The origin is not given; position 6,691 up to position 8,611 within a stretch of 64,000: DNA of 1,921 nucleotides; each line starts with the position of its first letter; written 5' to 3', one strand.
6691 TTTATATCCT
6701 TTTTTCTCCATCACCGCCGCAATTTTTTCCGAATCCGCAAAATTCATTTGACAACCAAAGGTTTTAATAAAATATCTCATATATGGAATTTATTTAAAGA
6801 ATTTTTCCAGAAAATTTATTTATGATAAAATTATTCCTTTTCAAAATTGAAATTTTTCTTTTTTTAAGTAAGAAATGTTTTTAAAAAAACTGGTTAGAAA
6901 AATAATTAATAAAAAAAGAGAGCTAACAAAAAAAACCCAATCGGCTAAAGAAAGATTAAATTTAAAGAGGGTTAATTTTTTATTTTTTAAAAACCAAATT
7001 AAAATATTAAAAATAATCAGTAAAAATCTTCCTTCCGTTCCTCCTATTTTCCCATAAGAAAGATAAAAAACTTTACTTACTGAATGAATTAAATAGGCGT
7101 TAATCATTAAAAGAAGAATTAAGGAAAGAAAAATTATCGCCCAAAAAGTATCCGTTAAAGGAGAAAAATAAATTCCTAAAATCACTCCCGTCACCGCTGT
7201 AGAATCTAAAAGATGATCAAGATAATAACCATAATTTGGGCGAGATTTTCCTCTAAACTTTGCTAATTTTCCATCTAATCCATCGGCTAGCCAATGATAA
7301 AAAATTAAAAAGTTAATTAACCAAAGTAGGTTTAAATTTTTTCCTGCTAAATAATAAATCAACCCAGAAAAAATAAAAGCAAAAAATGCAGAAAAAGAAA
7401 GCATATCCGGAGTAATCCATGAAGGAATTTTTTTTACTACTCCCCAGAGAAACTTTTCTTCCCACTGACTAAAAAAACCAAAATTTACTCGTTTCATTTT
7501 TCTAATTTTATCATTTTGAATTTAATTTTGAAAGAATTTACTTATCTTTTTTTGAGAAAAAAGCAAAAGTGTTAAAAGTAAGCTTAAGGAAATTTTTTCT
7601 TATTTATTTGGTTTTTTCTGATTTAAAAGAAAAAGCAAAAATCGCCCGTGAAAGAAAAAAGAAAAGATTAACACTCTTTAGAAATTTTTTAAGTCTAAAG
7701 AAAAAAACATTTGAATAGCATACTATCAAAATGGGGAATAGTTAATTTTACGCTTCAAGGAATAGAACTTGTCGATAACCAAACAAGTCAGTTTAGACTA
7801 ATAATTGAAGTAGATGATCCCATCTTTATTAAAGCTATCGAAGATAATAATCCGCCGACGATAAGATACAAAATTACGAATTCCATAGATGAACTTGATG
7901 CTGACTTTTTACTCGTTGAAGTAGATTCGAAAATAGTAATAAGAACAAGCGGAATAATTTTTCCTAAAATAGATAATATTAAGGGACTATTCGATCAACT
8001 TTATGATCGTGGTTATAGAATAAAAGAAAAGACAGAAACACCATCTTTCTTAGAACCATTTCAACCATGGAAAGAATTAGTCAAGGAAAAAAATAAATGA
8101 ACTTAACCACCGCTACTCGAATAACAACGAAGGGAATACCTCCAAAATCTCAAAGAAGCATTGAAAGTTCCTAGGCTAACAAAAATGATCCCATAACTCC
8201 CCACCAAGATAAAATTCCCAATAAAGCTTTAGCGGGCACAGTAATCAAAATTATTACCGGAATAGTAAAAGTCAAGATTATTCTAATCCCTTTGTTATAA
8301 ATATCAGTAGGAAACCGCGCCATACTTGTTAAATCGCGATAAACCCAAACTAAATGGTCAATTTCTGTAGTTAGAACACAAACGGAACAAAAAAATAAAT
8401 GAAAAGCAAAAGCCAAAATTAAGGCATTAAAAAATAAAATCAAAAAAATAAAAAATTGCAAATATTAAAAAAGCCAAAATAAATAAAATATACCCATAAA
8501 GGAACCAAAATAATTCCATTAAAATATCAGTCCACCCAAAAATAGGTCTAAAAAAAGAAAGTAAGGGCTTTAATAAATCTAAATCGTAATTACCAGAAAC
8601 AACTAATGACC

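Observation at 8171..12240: Cell-wall modification cassette (transglutaminase-like, DegT aminotransferase, FemAB) apparently inserted into and splitting an ABC-transporter operon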

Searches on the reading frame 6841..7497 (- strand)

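Call 3: search_protein_families(library=pfam, proteins=[window:6841-7497:-], max_evalue=0.1)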
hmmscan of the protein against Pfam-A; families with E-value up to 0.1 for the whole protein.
window:6841-7497:- (218 aa): 0 families

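Call 30: search_protein_families(library=ncbifam, proteins=[window:6841-7497:-], max_evalue=0.01)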
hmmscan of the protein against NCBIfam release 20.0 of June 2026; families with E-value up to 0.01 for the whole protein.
window:6841-7497:- (218 aa): 2 families
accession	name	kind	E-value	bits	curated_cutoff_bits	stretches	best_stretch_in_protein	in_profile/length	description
NF040950.1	archin_ph_syn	equivalog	2.9e-09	37.1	180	1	27-132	23-123/191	archaetidylinositol phosphate synthase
NF045883.1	PIPSynth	equivalog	3e-05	23.8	170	1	28-127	23-119/197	phosphatidylinositol phosphate synthase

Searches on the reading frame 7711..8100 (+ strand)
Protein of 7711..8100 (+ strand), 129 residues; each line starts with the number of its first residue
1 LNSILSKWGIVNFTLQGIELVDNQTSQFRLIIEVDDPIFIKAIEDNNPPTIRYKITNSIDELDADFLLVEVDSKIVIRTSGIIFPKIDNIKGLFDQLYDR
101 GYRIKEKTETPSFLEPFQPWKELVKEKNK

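Call 3: search_protein_families(library=pfam, proteins=[window:7711-8100:+], max_evalue=0.1)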
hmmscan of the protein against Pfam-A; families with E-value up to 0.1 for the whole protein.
window:7711-8100:+ (129 aa): 1 family
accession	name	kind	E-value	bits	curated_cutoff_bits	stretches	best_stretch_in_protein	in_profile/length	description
PF05494.18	MlaC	-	0.021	15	26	1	6-33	126-153/166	MlaC protein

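Call 30: search_protein_families(library=ncbifam, proteins=[window:7711-8100:+], max_evalue=0.01)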
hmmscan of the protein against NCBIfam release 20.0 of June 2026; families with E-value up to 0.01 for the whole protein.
window:7711-8100:+ (129 aa): 0 families

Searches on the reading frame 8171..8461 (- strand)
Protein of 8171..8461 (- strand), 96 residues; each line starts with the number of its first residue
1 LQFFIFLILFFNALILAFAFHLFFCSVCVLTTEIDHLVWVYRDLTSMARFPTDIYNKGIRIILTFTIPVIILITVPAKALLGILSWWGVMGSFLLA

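Call 3: search_protein_families(library=pfam, proteins=[window:8171-8461:-], max_evalue=0.1)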
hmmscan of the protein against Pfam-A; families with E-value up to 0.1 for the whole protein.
window:8171-8461:- (96 aa): 1 family
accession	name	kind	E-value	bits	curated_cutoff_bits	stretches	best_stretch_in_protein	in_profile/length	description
PF06182.17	ABC2_membrane_6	-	8.6e-13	49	22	1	2-90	112-200/229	ABC-2 family transporter protein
